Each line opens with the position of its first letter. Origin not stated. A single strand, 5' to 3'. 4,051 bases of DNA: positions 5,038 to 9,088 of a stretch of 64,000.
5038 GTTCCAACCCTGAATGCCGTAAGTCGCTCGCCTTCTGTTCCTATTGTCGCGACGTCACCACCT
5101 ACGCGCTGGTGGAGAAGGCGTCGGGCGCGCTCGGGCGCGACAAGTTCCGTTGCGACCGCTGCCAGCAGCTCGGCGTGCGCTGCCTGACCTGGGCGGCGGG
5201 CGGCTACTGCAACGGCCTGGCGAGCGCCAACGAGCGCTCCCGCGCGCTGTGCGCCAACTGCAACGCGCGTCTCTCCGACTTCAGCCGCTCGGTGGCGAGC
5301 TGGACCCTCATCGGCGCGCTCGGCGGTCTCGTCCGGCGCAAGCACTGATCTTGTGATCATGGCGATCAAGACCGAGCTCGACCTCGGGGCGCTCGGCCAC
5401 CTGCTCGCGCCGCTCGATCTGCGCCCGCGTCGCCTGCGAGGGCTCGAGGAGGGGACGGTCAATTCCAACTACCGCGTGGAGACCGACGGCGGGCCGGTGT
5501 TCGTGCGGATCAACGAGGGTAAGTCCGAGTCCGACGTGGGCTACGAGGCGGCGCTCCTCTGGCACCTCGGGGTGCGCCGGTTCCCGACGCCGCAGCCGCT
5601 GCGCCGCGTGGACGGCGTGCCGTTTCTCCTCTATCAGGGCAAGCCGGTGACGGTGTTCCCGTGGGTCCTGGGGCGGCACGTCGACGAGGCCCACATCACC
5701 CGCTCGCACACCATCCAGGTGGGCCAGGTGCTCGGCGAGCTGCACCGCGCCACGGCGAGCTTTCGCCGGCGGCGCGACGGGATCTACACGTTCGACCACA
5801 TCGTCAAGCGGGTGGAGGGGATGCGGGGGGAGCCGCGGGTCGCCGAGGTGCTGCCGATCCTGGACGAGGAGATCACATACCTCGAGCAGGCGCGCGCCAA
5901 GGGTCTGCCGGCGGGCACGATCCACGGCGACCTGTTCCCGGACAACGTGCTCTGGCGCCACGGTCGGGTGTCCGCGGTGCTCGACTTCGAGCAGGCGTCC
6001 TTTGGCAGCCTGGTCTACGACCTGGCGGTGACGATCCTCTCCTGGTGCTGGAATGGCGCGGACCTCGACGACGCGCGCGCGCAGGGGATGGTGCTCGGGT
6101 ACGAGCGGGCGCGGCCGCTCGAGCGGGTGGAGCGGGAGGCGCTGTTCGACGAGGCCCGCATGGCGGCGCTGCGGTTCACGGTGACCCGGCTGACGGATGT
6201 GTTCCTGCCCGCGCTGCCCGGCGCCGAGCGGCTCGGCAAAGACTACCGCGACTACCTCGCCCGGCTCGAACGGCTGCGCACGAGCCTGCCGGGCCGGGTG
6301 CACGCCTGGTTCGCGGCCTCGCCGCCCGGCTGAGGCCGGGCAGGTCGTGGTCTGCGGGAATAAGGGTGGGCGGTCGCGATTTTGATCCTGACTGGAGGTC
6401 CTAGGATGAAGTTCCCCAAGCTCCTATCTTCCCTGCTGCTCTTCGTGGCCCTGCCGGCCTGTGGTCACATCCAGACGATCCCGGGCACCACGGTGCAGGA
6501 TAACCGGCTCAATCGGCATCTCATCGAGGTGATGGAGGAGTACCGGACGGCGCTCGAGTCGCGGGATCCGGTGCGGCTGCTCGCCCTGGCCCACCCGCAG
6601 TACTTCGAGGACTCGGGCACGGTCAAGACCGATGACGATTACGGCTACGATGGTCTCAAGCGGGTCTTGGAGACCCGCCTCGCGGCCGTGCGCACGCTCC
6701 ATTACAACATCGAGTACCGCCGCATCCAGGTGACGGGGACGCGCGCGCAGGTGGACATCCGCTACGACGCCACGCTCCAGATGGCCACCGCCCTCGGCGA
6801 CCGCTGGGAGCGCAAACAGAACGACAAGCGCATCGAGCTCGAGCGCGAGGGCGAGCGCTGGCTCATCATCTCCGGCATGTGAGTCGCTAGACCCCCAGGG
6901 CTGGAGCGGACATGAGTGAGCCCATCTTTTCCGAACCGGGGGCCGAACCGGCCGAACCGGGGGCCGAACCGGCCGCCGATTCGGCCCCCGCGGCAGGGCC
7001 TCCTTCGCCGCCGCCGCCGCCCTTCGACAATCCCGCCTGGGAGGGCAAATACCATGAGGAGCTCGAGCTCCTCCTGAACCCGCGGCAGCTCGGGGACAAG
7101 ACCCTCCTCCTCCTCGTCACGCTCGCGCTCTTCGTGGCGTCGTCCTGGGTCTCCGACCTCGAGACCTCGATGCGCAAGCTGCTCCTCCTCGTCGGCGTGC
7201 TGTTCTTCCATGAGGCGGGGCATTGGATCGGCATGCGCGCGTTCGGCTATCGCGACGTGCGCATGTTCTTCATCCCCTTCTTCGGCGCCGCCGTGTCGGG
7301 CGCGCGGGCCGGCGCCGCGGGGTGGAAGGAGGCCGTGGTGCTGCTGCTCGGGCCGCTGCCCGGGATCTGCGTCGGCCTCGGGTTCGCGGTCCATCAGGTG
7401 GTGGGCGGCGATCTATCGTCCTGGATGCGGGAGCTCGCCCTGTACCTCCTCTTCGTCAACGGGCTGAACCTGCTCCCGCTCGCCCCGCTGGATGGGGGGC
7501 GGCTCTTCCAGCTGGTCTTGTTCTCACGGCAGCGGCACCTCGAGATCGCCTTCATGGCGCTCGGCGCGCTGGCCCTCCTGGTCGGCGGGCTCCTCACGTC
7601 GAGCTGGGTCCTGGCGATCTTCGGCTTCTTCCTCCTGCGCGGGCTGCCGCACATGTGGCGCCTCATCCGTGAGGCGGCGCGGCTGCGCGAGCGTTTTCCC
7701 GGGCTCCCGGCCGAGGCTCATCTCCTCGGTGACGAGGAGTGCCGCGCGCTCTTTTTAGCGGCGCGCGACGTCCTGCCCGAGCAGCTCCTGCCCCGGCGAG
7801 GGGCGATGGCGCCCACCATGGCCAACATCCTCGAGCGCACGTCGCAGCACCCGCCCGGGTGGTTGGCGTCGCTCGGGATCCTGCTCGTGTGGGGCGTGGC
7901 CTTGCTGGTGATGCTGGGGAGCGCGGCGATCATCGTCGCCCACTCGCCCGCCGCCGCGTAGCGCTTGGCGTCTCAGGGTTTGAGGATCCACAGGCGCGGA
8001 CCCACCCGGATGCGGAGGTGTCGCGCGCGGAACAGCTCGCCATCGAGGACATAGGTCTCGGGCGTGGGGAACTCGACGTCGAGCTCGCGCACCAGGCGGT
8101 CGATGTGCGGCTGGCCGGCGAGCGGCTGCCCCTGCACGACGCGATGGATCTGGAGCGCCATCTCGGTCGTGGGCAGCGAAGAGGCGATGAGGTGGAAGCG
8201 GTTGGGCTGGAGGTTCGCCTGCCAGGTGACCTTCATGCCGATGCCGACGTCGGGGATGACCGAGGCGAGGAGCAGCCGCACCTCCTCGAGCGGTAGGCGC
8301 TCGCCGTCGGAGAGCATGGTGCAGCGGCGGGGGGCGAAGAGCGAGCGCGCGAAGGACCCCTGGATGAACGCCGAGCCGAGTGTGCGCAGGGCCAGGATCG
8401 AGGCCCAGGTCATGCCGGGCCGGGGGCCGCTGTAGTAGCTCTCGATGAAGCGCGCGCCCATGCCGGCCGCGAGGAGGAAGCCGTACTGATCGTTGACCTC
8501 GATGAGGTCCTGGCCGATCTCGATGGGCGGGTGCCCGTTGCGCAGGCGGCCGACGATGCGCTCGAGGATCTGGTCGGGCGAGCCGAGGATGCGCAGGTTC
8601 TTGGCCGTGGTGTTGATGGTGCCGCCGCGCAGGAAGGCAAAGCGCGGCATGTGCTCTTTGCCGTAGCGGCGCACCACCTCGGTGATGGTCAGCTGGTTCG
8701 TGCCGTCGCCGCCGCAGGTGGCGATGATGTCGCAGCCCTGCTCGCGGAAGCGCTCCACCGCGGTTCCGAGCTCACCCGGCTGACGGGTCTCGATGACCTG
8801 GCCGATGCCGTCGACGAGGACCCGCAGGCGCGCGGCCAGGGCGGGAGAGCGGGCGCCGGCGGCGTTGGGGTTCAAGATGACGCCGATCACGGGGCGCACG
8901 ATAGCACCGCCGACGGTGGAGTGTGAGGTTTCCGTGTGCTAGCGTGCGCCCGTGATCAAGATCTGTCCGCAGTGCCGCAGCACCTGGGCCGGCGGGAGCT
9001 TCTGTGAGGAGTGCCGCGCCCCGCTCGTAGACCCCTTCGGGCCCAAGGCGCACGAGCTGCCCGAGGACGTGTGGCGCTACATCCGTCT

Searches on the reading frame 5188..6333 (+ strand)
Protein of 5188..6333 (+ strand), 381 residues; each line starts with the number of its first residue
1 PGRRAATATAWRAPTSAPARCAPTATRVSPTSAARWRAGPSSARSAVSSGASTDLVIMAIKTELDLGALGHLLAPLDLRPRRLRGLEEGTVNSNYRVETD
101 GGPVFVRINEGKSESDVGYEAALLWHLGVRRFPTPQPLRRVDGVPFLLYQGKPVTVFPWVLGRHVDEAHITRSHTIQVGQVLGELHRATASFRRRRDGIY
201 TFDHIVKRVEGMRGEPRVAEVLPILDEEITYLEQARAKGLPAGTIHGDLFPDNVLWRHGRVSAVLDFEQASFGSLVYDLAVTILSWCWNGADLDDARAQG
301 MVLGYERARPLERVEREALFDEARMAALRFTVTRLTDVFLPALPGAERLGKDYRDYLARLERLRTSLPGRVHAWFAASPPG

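Call 6: search_protein_families(library=pfam, proteins=[window:5188-6333:+], max_evalue=0.001)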
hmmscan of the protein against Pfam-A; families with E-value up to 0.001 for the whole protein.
window:5188-6333:+ (381 aa): 2 families
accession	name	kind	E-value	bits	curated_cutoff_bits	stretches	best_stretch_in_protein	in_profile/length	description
PF01636.29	APH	-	4.2e-35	122.1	23.2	1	83-311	2-239/239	Phosphotransferase enzyme family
PF19974.5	TCAD9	-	0.00017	21.3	40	1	231-280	287-335/429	Ternary complex associated domain 9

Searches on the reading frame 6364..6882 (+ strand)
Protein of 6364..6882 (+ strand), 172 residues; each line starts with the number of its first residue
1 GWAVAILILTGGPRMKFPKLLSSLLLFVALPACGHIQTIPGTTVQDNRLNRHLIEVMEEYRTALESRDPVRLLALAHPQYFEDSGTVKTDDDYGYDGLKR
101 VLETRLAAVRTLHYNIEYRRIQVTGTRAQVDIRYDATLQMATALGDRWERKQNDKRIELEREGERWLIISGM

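Call 6: search_protein_families(library=pfam, proteins=[window:6364-6882:+], max_evalue=0.001)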
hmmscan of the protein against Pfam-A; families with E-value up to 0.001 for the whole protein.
window:6364-6882:+ (172 aa): 1 family
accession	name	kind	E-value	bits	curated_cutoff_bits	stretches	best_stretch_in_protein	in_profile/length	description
PF08332.16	CaMKII_AD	-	0.00039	21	22.1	1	51-169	3-120/128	Calcium/calmodulin dependent protein kinase II association domain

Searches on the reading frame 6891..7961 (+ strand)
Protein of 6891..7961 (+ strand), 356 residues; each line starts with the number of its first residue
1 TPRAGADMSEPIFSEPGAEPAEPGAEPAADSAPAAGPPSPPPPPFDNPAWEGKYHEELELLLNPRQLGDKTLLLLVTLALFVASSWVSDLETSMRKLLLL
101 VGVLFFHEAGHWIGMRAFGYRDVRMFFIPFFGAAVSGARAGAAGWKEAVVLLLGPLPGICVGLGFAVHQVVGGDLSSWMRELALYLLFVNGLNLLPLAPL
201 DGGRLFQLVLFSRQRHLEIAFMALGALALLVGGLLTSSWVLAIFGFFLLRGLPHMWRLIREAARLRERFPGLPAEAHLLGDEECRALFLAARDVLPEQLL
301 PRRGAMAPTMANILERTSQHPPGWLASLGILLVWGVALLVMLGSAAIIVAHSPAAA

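Call 6: search_protein_families(library=pfam, proteins=[window:6891-7961:+], max_evalue=0.001)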
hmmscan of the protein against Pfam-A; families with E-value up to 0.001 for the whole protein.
window:6891-7961:+ (356 aa): 1 family
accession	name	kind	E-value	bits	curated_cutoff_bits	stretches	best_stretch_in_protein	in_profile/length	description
PF02163.28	Peptidase_M50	-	3e-09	37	27.2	2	181-217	165-201/221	Peptidase family M50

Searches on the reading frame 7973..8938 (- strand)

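Call 6: search_protein_families(library=pfam, proteins=[window:7973-8938:-], max_evalue=0.001)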
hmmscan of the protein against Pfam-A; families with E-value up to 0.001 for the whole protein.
window:7973-8938:- (321 aa): 1 family
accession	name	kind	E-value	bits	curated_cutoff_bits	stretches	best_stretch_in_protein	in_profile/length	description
PF00781.29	DAGK_cat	-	5.5e-13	49.1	23.6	1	19-130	3-114/125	Diacylglycerol kinase catalytic domain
